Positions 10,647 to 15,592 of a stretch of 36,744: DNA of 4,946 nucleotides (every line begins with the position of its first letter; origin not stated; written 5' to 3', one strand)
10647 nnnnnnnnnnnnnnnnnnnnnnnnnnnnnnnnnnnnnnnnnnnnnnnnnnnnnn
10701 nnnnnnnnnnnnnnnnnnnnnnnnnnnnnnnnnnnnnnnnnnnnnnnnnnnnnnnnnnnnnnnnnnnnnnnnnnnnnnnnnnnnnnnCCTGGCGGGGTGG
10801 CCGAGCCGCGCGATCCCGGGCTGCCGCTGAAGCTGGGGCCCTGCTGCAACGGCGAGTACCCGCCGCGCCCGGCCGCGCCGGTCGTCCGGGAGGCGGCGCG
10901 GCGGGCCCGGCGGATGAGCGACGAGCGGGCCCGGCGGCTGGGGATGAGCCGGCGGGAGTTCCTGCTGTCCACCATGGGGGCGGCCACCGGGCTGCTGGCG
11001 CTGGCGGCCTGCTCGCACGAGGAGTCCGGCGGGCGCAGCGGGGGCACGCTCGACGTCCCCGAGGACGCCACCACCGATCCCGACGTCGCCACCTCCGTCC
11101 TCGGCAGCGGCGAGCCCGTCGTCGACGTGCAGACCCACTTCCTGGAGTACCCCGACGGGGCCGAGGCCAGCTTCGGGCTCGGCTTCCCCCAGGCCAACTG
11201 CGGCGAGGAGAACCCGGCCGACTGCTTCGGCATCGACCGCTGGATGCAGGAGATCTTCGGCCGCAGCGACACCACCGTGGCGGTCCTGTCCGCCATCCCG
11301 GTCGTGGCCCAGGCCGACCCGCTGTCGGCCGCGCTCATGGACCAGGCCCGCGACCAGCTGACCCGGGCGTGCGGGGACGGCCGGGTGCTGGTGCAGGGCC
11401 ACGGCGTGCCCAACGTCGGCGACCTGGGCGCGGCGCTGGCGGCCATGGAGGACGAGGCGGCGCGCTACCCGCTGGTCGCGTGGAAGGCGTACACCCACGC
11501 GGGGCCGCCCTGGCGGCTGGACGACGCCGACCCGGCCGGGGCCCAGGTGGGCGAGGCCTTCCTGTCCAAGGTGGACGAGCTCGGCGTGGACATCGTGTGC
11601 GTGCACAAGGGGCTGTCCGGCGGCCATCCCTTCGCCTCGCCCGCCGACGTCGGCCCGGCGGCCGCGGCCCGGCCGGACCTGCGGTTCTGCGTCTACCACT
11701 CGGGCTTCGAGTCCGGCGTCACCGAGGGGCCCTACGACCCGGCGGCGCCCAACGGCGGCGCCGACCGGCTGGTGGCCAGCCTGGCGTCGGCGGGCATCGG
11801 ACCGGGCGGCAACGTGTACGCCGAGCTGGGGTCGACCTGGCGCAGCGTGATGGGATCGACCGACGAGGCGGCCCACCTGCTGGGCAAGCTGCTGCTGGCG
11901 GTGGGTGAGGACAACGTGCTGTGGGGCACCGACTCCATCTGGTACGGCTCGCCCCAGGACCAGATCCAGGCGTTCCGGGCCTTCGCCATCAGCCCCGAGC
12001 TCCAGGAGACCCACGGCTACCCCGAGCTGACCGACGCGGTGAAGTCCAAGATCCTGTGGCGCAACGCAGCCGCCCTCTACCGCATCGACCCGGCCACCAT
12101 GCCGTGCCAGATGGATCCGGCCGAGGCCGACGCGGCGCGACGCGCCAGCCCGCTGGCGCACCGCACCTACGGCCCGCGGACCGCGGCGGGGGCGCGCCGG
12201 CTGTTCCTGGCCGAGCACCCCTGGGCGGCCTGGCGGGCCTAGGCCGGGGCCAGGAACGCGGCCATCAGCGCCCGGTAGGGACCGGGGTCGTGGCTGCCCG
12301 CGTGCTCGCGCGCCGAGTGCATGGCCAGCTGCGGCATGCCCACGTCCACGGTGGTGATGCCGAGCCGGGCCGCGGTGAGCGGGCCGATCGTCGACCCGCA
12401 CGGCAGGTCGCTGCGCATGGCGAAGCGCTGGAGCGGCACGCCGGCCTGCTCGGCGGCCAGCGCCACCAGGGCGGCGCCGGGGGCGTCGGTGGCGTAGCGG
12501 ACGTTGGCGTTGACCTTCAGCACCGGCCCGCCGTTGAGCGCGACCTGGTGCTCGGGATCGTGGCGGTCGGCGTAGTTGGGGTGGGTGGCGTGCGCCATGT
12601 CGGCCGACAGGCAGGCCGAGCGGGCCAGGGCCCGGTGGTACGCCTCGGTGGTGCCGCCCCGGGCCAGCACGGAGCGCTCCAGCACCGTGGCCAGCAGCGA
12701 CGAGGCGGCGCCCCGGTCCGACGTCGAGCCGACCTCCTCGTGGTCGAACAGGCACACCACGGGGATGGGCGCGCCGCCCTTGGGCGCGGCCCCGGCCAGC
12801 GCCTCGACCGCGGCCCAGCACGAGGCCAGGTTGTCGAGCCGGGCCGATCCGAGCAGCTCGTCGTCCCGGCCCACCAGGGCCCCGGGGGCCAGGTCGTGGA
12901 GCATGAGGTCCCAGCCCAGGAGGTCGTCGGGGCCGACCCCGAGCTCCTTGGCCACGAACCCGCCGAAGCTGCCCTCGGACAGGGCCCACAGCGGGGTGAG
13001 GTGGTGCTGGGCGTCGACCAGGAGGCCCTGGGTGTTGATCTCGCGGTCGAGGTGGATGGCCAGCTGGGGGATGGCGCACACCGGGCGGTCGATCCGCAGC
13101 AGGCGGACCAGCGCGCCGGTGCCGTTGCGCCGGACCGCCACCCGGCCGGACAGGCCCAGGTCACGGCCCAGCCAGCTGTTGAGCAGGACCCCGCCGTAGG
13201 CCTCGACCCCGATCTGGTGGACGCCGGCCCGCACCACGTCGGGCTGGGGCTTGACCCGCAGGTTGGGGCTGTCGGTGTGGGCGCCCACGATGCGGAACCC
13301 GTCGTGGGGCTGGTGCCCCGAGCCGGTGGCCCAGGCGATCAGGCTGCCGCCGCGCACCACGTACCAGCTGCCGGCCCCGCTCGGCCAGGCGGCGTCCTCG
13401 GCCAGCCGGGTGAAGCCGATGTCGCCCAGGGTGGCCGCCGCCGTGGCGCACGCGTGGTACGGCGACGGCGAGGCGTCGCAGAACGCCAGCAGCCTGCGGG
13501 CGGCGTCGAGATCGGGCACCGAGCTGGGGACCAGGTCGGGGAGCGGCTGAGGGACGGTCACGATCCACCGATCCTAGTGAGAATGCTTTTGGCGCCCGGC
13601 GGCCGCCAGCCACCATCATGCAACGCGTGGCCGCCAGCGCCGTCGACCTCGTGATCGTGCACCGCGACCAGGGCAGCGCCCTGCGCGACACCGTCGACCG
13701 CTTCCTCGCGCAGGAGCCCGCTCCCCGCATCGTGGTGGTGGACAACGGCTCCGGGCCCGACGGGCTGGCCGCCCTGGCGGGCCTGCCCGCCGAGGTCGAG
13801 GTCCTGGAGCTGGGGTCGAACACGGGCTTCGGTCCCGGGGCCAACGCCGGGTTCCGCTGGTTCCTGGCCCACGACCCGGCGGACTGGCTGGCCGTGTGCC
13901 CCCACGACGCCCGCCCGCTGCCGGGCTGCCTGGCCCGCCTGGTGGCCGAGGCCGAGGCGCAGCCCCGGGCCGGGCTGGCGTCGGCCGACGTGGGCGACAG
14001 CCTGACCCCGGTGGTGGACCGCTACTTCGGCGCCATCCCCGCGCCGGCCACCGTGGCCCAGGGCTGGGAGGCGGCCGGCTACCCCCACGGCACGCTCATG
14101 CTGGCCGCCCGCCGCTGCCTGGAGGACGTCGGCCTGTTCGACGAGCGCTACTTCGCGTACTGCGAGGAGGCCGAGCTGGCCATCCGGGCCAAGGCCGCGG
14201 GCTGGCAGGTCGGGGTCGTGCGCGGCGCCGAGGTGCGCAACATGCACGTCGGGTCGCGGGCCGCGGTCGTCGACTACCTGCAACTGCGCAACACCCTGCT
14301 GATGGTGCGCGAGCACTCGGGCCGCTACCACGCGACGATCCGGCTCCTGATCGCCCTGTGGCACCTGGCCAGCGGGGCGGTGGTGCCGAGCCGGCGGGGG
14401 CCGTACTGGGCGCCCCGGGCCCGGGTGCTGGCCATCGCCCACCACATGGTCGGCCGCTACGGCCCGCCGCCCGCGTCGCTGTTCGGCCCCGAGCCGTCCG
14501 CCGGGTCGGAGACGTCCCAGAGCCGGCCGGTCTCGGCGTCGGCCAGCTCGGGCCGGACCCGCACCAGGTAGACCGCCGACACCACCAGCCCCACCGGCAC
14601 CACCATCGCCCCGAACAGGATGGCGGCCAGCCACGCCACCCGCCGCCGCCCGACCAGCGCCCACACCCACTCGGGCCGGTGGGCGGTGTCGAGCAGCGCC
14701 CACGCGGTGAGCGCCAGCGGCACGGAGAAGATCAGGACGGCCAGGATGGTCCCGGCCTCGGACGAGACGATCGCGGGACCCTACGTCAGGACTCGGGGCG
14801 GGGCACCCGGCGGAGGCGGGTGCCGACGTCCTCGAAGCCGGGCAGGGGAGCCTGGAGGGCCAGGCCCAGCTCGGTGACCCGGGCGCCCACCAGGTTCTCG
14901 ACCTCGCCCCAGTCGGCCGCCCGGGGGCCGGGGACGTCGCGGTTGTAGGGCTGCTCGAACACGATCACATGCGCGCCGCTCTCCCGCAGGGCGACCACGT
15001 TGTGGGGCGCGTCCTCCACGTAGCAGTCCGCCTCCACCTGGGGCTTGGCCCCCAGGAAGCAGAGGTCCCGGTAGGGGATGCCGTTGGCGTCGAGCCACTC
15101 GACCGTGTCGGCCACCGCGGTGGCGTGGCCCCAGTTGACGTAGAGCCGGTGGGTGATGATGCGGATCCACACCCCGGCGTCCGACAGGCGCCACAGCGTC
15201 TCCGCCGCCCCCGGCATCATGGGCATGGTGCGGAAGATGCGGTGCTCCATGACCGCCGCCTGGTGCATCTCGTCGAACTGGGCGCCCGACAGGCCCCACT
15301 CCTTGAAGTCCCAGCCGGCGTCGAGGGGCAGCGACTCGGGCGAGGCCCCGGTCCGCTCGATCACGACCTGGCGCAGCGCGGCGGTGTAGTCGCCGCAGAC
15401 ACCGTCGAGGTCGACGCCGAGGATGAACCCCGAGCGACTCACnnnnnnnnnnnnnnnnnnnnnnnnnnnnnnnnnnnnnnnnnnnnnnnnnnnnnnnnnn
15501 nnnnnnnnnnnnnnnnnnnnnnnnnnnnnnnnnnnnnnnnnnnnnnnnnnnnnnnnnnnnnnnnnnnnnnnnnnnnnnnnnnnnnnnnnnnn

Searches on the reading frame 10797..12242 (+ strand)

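Call 14: search_protein_families(library=pfam, proteins=[window:10797-12242:+], max_evalue=0.001)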
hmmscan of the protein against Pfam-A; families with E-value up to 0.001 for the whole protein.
window:10797-12242:+ (481 aa): 1 family
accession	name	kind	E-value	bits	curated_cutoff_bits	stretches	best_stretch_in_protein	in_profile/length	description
PF04909.20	Amidohydro_2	-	2.4e-13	51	26.4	1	163-430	45-289/289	Amidohydrolase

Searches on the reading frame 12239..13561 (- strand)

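Call 14: search_protein_families(library=pfam, proteins=[window:12239-13561:-], max_evalue=0.001)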
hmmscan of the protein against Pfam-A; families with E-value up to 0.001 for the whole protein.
window:12239-13561:- (440 aa): 2 families
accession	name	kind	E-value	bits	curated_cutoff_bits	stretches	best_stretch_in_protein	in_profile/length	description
PF02127.20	Peptidase_M18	-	3.3e-134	448.4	24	1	27-436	1-431/432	Aminopeptidase I zinc metalloprotease (M18)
PF05343.19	Peptidase_M42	-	0.00011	21.8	23.2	0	314-422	182-282/292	M42 glutamyl aminopeptidase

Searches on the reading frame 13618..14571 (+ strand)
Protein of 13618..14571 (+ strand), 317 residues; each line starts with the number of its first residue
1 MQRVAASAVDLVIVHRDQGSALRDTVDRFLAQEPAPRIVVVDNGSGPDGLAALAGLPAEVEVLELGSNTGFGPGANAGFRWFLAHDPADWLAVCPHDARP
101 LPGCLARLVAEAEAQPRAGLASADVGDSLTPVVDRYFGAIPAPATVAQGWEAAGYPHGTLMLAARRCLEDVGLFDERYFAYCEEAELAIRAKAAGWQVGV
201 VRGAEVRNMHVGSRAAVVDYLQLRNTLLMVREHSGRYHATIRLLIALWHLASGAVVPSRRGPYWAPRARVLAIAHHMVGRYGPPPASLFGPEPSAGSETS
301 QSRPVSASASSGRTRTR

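Call 6: search_protein_families(library=pfam, proteins=[window:13618-14571:+], max_evalue=0.01)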
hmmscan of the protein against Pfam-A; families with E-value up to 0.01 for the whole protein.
window:13618-14571:+ (317 aa): 3 families
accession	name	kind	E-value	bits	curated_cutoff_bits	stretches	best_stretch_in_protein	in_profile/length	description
PF00535.33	Glycos_transf_2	-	9.7e-10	39.1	23.3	1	12-118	3-109/168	Glycosyl transferase family 2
PF13641.12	Glyco_tranf_2_3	-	7.4e-07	29.8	27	1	10-211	4-214/230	Glycosyltransferase like family 2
PF13632.12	Glyco_trans_2_3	-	8.2e-05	22.9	27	1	97-230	8-142/198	Glycosyl transferase family group 2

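Call 8: search_protein_families(library=ncbifam, proteins=[window:13618-14571:+], max_evalue=0.001)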
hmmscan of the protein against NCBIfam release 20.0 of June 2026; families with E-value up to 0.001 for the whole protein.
window:13618-14571:+ (317 aa): 2 families
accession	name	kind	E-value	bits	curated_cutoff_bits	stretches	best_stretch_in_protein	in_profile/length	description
TIGR01556.1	rhamnosyltran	subfamily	1.7e-05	24.2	200.55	0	35-86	21-73/281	rhamnosyltransferase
NF050113.1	gal_furan_GlfT1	equivalog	3.9e-05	23.1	330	0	12-115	4-108/290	galactofuranosyltransferase GlfT1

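Call 38: search_solved_structures(query=window:13618-14571:+, max_evalue=0.01)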
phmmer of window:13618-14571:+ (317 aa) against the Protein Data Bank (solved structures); distinct sequences matched with E-value up to 0.01: 0.

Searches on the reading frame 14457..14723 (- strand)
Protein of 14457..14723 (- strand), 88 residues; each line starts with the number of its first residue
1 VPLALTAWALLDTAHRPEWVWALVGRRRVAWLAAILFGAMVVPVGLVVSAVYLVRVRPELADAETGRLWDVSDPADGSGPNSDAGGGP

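Call 6: search_protein_families(library=pfam, proteins=[window:14457-14723:-], max_evalue=0.01)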
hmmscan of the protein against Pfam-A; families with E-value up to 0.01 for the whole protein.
window:14457-14723:- (88 aa): 1 family
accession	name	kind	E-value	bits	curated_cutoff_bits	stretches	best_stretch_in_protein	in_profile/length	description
PF10724.14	DUF2516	-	9.1e-05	23.1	30.6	1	6-66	19-91/92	Protein of unknown function (DUF2516)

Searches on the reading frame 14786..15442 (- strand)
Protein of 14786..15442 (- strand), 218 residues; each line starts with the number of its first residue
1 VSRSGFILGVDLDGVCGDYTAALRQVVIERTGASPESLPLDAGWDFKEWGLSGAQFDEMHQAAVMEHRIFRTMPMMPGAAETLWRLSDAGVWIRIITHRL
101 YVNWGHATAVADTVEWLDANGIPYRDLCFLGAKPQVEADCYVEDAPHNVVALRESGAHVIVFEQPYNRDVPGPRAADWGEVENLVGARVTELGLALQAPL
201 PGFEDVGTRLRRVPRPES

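Call 6: search_protein_families(library=pfam, proteins=[window:14786-15442:-], max_evalue=0.01)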
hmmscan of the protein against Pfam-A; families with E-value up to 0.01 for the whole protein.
window:14786-15442:- (218 aa): 1 family
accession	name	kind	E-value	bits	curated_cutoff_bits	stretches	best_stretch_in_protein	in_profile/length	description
PF06941.18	NT5C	-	3.3e-34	118.8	24.8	1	7-187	3-177/180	5' nucleotidase, deoxy (Pyrimidine), cytosolic type C protein (NT5C)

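Call 8: search_protein_families(library=ncbifam, proteins=[window:14786-15442:-], max_evalue=0.001)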
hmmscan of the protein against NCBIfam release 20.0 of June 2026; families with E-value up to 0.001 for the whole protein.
window:14786-15442:- (218 aa): 0 families
